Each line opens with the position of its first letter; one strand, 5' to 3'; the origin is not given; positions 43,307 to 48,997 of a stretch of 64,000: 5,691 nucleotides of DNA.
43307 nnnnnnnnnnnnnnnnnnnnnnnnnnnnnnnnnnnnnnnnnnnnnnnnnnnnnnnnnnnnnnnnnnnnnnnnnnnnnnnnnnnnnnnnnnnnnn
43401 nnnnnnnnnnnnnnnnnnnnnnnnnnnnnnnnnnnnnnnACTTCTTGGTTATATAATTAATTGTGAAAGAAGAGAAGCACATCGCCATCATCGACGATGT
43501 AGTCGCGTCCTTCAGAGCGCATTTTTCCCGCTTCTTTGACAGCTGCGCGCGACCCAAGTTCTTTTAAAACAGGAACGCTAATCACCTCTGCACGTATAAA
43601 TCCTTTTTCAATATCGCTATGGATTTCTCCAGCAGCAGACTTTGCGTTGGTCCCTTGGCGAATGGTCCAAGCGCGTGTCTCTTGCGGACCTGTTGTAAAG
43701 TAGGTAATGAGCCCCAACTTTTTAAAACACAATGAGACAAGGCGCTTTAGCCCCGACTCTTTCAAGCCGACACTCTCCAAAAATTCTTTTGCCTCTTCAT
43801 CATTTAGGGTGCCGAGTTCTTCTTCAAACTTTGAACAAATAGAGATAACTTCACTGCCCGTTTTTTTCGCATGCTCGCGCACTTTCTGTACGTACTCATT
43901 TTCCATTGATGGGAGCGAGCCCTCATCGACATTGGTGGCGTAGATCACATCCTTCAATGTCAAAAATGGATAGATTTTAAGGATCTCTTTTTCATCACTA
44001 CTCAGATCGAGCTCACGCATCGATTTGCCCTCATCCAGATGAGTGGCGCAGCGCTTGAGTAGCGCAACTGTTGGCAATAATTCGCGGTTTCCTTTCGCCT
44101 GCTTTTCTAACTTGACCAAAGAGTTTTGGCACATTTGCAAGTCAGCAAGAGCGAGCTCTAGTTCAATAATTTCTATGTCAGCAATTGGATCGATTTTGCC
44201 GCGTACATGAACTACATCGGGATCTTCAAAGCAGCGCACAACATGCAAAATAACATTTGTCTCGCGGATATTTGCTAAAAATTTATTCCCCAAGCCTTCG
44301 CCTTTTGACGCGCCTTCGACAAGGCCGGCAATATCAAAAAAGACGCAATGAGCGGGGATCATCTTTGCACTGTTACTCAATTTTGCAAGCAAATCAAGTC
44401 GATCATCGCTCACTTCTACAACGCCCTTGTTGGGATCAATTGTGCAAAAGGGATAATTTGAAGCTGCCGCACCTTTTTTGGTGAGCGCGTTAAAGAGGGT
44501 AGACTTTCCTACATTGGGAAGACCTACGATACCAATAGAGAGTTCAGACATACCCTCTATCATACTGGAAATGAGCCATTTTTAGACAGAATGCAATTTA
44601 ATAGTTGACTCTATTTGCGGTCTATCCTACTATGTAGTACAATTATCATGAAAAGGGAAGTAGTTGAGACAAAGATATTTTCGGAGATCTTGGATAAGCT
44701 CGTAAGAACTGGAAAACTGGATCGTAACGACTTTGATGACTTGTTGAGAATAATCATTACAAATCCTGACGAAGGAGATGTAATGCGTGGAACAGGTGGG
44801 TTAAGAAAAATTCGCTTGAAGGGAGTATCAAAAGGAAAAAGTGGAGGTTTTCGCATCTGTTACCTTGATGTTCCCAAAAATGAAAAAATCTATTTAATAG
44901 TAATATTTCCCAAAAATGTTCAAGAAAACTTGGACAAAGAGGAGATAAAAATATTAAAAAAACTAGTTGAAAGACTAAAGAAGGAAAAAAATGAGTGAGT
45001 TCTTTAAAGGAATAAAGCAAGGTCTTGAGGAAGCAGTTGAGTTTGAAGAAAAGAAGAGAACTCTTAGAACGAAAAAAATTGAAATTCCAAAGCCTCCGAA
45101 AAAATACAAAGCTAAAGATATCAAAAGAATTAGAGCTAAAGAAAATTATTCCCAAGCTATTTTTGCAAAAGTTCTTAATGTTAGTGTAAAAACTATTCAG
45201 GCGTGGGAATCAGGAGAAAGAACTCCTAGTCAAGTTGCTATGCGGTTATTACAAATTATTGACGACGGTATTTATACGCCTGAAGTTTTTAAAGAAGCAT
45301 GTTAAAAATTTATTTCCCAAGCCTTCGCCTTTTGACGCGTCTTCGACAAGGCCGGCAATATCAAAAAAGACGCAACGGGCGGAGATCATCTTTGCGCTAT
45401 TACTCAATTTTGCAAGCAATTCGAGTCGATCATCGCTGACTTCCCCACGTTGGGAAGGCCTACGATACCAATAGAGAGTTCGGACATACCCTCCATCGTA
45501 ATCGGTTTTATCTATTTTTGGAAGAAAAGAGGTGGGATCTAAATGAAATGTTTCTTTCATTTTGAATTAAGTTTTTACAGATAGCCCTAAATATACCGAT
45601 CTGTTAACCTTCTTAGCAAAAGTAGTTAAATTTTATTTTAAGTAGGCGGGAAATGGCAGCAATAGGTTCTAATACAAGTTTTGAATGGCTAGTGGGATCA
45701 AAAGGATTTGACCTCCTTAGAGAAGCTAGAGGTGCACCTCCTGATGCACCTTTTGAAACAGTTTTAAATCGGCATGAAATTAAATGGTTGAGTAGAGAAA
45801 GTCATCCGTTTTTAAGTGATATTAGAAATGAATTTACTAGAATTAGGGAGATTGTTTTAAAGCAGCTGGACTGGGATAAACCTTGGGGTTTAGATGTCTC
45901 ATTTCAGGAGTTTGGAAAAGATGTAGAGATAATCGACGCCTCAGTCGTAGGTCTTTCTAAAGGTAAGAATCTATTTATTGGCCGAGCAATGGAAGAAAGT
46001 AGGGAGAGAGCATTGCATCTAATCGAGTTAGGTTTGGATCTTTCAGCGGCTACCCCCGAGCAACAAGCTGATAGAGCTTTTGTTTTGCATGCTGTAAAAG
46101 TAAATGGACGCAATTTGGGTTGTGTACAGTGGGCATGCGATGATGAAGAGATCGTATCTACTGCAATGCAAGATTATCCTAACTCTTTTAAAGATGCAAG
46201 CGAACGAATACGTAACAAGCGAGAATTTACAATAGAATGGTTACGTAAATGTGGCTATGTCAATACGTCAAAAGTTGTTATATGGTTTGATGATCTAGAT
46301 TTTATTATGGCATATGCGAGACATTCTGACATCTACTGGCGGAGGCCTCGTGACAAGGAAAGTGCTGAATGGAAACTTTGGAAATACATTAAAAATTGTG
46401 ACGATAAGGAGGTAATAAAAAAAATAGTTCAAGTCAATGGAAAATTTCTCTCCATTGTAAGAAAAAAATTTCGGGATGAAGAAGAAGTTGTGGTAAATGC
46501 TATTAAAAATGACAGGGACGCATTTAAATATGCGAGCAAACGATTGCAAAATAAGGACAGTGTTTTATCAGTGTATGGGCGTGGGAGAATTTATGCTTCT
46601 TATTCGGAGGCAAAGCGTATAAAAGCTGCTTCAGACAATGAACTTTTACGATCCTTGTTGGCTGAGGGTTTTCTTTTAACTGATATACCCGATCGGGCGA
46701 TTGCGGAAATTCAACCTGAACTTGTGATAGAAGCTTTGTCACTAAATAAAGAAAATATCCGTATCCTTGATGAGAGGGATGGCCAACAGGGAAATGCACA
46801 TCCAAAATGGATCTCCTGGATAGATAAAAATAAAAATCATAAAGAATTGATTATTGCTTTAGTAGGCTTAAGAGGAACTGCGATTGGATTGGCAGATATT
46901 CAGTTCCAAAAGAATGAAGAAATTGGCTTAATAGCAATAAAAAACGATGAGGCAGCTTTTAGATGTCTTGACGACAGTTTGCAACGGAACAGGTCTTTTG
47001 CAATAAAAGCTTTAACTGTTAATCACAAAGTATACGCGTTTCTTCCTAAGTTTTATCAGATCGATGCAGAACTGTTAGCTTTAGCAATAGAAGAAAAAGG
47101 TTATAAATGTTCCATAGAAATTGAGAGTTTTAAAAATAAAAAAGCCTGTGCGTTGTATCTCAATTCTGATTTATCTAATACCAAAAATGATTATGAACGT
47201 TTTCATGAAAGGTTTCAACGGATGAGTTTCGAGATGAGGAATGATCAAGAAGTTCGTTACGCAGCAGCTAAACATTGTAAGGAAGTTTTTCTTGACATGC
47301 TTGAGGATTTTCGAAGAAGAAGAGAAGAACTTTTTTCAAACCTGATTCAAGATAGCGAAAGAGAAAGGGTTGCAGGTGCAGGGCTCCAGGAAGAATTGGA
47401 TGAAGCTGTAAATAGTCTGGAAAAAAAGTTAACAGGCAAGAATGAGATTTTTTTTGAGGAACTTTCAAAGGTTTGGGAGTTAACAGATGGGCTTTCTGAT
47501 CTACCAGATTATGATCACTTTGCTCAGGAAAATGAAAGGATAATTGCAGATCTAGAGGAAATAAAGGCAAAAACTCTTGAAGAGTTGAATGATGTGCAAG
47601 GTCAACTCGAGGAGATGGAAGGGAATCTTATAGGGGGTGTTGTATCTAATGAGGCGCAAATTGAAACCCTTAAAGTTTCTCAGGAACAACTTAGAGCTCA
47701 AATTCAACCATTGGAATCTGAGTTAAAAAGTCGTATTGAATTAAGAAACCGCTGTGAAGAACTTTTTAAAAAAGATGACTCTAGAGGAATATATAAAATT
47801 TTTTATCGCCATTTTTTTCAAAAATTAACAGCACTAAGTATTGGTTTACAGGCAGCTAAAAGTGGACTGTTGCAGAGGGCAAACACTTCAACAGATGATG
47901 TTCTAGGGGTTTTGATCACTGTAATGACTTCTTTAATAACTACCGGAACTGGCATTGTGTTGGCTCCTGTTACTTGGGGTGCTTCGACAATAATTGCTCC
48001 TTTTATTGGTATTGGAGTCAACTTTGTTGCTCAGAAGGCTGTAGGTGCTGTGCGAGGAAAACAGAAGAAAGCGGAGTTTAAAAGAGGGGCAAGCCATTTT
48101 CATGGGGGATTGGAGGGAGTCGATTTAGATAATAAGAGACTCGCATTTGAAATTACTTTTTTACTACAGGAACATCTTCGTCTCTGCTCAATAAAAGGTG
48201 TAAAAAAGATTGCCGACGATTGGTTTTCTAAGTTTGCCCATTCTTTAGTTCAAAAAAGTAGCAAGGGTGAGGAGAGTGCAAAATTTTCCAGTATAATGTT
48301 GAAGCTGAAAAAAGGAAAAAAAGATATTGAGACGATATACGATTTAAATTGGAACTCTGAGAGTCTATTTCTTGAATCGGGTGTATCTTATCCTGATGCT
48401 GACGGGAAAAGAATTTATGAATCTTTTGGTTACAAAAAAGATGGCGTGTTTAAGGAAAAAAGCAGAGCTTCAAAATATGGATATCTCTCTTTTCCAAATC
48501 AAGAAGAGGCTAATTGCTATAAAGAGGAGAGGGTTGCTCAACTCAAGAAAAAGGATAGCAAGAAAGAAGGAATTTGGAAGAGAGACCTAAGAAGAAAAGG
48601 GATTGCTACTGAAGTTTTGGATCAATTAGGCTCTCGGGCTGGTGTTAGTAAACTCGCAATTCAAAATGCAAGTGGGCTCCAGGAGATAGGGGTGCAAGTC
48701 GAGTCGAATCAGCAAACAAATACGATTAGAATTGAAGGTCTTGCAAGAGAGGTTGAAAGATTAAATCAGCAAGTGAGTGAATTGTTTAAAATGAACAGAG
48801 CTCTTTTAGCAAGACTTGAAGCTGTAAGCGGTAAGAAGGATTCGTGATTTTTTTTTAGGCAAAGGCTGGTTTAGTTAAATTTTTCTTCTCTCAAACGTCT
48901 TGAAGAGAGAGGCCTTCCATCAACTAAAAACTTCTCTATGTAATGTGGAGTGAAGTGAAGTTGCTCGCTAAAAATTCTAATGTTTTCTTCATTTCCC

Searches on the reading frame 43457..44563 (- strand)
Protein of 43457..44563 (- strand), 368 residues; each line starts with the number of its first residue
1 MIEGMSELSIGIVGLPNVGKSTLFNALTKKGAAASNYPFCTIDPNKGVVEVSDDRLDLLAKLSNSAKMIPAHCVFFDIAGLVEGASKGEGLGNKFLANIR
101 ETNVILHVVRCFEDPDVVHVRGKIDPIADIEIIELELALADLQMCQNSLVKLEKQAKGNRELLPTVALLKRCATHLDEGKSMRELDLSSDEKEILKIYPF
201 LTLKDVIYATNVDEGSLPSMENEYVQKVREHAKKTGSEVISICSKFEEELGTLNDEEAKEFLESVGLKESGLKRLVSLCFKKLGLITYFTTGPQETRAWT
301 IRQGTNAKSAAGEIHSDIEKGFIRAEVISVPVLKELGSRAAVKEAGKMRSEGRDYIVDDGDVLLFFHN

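Call 65: search_protein_families(library=ncbifam, proteins=[window:43457-44563:-], max_evalue=0.001)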
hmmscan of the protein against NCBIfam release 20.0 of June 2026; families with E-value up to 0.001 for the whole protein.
window:43457-44563:- (368 aa): 19 families
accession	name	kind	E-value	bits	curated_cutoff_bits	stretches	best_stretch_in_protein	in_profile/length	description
TIGR00092.1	TIGR00092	equivalog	4.1e-141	470.4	279.2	1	8-366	3-365/368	redox-regulated ATPase YchF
NF007171.0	PRK09602.1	subfamily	1.8e-36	125.8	387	1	8-160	3-165/397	YchF-related putative GTPase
NF008955.0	PRK12297.1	equivalog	1.2e-24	87.1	406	1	10-147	162-276/429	GTPase ObgE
NF008956.1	PRK12299.1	equivalog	1.7e-23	83.1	300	1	10-146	161-269/327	GTPase ObgE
TIGR02729.1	Obg_CgtA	equivalog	2.9e-23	82.4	280.25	1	10-146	160-273/329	Obg family GTPase CgtA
NF008954.1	PRK12296.1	equivalog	1.3e-20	73.3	377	1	9-154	161-284/470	GTPase ObgE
TIGR00231.1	small_GTP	domain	2.8e-09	37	42.5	1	5-110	1-92/164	GTP-binding protein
TIGR03594.1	GTPase_EngA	equivalog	7.9e-09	35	306.7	1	10-58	3-52/432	ribosome biogenesis GTPase Der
TIGR00437.1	feoB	equivalog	2.4e-08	33.1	315.65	1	14-58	1-45/594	ferrous iron transport protein B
TIGR03156.1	GTP_HflX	equivalog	2.7e-07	29.8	216.75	1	9-53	191-235/351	GTPase HflX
TIGR03596.1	GTPase_YlqF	equivalog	4.9e-06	26.1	208.2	1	8-35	119-146/276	ribosome biogenesis GTPase YlqF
TIGR03918.1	GTP_HydF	equivalog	9.5e-06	24.7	325.55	1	8-52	8-53/392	[FeFe] hydrogenase H-cluster maturation GTPase HydF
NF003661.0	PRK05291.1-3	equivalog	1.3e-05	24.7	380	1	8-34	217-243/448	tRNA uridine-5-carboxymethylaminomethyl(34) synthesis GTPase MnmE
NF008280.0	PRK11058.1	equivalog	1.4e-05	24.1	441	1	10-74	200-264/426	ribosome rescue GTPase HflX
NF000908.1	PRK00089.1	equivalog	2.5e-05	23.7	237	1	10-49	6-46/291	GTPase Era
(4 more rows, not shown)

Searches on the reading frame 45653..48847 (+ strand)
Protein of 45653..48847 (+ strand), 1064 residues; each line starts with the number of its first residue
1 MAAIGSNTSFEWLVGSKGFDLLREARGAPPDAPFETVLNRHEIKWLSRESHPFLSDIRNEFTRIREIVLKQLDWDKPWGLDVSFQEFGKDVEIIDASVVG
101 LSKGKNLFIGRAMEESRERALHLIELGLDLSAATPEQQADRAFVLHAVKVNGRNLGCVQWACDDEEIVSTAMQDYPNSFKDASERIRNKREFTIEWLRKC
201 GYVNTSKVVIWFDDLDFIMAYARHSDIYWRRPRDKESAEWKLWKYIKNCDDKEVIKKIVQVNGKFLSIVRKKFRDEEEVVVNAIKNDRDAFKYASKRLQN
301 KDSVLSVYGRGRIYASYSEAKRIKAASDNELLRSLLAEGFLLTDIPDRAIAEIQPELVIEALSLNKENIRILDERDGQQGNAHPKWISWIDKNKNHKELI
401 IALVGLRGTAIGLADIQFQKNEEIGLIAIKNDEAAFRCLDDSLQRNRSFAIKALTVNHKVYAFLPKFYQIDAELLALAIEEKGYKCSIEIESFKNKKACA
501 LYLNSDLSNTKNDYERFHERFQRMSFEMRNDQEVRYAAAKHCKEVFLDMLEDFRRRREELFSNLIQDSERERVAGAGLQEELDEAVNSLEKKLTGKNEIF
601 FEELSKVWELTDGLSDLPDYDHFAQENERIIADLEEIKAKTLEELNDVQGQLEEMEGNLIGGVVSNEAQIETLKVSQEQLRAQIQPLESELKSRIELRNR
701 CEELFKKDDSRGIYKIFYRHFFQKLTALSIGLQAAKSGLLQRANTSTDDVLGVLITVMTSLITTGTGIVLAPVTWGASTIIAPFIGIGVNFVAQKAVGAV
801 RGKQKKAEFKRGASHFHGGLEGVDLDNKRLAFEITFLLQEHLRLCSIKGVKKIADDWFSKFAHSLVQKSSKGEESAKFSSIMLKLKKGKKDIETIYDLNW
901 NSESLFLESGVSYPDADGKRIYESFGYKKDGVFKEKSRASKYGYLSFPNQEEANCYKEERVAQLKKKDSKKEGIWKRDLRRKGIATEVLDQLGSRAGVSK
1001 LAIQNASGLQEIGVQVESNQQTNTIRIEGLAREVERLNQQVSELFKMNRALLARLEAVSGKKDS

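Call 11: search_protein_families(library=pfam, proteins=[window:45653-48847:+], max_evalue=0.001)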
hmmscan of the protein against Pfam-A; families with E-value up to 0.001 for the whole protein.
window:45653-48847:+ (1064 aa): 1 family
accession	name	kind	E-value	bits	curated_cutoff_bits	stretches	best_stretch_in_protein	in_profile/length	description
PF13475.11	DUF4116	-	1.2e-29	102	24.9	3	251-299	1-49/49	Domain of unknown function (DUF4116)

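Call 65: search_protein_families(library=ncbifam, proteins=[window:45653-48847:+], max_evalue=0.001)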
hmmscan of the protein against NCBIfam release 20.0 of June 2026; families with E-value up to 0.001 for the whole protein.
window:45653-48847:+ (1064 aa): 0 families
